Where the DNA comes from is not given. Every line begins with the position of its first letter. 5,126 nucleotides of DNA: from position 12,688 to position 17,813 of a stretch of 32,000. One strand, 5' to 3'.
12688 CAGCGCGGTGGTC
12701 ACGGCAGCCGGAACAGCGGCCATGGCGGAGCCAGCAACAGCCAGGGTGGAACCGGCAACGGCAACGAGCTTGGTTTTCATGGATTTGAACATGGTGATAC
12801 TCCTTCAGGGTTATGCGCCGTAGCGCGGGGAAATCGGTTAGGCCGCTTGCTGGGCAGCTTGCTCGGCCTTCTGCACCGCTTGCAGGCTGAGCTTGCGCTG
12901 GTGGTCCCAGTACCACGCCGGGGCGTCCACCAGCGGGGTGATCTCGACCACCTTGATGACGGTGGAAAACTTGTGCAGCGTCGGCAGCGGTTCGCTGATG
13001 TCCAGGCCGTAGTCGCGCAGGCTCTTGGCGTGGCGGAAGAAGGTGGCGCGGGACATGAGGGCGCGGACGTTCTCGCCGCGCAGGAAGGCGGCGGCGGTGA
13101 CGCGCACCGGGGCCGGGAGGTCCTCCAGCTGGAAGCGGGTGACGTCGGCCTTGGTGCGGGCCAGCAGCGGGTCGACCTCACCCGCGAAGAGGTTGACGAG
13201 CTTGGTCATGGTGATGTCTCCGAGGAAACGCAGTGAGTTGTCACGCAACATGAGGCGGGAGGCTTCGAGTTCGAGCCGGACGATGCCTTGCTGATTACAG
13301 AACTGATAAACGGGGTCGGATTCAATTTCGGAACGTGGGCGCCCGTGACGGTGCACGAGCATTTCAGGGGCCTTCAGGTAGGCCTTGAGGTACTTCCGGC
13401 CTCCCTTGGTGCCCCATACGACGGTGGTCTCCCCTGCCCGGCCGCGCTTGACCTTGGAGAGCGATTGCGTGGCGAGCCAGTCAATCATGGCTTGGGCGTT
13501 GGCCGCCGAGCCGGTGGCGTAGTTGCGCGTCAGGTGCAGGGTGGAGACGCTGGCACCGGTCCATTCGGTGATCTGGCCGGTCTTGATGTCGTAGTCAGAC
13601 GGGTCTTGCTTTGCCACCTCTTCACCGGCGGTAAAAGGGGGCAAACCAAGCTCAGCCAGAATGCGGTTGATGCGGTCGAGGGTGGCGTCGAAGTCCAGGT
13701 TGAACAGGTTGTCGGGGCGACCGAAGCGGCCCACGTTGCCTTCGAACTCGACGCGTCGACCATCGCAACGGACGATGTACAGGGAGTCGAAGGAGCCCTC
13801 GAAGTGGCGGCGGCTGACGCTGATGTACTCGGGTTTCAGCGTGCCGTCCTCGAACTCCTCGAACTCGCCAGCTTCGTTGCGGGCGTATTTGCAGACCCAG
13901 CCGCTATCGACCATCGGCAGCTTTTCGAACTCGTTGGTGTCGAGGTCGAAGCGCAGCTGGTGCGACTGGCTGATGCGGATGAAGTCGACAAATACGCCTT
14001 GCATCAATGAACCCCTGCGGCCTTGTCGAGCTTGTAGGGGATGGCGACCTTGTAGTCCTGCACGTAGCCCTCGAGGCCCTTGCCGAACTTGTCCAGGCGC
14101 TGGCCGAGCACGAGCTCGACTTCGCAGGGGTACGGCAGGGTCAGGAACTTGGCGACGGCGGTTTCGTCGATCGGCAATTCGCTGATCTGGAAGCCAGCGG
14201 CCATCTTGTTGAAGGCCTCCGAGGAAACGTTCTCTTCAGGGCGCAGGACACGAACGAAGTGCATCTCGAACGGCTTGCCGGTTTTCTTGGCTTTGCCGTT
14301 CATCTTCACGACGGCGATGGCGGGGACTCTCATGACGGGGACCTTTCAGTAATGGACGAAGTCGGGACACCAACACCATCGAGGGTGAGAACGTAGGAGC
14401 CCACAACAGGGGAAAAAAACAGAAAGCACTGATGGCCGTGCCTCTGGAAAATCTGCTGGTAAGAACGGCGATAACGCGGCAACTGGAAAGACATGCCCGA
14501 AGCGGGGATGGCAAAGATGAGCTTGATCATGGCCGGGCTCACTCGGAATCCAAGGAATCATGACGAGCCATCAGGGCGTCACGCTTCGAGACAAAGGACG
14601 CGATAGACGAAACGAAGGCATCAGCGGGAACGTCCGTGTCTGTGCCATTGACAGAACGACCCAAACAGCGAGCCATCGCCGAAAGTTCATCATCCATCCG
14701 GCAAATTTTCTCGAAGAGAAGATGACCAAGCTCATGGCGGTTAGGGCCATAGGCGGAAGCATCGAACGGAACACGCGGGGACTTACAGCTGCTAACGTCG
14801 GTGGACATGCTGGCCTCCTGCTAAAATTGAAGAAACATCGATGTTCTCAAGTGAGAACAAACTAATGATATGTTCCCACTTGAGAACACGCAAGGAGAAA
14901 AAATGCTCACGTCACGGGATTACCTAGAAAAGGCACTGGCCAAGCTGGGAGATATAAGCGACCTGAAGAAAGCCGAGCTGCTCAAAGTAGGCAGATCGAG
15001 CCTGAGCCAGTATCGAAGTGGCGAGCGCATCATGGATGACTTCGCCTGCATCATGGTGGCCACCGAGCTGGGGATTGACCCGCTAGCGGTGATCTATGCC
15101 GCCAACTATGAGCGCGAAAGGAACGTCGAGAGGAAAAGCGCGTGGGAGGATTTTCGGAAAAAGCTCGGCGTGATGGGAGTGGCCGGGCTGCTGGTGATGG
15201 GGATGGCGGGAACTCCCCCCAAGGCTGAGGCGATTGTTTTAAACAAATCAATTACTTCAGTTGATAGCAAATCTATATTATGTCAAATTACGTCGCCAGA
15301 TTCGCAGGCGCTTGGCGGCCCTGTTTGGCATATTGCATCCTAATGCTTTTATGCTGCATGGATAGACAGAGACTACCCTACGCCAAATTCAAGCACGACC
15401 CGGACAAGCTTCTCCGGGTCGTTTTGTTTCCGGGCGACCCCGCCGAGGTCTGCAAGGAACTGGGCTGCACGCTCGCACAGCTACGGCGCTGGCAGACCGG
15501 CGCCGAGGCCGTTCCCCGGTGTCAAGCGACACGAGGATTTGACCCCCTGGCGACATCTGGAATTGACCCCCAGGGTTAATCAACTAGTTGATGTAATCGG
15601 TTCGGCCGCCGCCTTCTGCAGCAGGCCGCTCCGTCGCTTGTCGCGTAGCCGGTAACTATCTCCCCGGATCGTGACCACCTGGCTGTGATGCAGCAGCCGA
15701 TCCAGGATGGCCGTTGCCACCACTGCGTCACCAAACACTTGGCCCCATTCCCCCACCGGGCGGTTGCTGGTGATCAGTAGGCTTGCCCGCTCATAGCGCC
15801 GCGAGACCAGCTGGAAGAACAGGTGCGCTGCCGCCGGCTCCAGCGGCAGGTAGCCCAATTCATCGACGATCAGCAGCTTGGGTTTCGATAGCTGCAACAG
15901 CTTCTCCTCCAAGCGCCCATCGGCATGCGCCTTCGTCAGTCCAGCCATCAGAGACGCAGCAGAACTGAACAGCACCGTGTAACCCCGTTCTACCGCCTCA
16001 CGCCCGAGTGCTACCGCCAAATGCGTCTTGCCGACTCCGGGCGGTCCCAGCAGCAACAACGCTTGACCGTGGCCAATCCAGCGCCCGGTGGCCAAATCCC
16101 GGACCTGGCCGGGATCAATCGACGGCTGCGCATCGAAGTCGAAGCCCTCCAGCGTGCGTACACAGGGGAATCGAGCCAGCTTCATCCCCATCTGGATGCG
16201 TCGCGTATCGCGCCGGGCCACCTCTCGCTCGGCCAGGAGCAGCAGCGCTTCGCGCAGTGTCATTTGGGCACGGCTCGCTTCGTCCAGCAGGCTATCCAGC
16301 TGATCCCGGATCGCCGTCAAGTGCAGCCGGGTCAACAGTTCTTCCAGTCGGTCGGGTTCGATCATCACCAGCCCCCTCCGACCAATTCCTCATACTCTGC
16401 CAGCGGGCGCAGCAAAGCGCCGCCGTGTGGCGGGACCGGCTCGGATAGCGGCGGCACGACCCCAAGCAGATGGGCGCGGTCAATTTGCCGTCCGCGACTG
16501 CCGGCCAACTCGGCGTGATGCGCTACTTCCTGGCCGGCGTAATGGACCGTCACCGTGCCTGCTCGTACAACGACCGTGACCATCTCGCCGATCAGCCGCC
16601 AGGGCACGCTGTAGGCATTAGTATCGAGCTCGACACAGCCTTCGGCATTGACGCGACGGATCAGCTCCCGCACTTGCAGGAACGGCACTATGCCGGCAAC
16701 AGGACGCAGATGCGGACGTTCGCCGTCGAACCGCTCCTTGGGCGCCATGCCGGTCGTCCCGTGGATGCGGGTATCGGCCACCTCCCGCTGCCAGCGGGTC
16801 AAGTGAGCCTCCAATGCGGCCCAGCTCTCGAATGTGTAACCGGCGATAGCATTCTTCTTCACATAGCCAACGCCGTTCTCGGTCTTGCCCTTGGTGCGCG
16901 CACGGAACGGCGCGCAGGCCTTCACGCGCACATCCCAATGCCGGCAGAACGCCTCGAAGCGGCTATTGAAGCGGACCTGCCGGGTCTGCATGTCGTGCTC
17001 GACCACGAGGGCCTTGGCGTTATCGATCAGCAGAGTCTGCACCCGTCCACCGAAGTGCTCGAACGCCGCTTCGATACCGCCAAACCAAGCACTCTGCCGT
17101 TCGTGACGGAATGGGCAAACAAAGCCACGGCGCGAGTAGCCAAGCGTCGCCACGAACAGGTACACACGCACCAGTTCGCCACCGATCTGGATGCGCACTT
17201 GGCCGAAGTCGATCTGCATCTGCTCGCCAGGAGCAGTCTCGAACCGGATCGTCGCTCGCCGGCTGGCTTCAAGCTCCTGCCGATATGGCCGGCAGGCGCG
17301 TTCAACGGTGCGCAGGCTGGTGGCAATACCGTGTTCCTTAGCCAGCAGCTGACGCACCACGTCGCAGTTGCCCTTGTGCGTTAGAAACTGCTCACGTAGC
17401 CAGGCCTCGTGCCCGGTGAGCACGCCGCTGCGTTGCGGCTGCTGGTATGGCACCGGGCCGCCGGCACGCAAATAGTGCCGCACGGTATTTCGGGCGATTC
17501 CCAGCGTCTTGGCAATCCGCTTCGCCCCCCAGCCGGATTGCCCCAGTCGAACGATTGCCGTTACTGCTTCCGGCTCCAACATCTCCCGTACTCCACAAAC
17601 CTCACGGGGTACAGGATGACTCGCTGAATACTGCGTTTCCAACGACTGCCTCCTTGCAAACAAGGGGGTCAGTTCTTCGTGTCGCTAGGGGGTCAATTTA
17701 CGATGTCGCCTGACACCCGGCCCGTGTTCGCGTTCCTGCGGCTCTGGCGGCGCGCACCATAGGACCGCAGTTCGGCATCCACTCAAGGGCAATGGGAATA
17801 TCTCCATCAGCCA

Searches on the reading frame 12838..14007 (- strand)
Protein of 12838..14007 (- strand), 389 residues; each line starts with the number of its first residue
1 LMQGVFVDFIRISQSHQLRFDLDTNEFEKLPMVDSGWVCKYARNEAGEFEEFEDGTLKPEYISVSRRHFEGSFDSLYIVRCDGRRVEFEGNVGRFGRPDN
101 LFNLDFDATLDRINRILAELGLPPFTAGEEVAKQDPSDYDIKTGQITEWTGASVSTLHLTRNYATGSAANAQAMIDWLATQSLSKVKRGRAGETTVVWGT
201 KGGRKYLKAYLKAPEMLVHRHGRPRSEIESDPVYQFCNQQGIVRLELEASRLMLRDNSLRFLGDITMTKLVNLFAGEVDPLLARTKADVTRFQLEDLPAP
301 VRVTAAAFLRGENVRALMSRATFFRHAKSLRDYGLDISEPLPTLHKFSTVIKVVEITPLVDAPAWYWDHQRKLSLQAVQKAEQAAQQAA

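Call 54: search_protein_families(library=pfam, proteins=[window:12838-14007:-], max_evalue=0.00001)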
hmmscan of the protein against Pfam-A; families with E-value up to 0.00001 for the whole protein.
window:12838-14007:- (389 aa): 2 families
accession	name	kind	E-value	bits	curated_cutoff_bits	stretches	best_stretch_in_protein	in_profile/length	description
PF05144.20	Phage_CRI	-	7.9e-09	36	21.7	1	147-264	109-228/232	Replication-associated protein G2P N-terminal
PF05155.20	G2P_X_C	-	2e-07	31.9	25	1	304-367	16-83/88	Replication-associated protein G2P C-terminal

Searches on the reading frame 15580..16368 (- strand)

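Call 54: search_protein_families(library=pfam, proteins=[window:15580-16368:-], max_evalue=0.00001)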
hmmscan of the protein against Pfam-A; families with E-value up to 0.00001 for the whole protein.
window:15580-16368:- (262 aa): 2 families
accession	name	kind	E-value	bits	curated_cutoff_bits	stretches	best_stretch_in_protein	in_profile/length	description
PF01695.23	IstB_IS21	-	5.2e-85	285.2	24.1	1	12-246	3-237/238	IstB-like ATP binding protein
PF00004.35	AAA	-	1.9e-06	28.8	21.2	1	104-173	1-68/131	ATPase family associated with various cellular activities (AAA)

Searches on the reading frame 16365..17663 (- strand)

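Call 54: search_protein_families(library=pfam, proteins=[window:16365-17663:-], max_evalue=0.00001)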
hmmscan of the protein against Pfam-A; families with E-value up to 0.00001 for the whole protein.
window:16365-17663:- (432 aa): 2 families
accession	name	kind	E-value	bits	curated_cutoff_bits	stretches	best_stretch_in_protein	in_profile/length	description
PF22483.2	Mu-transpos_C_2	-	2.6e-19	69.1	27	1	326-394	4-72/73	Mu transposase, C-terminal domain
PF00665.32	rve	-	2.5e-14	53.8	32.6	1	143-254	2-101/102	Integrase core domain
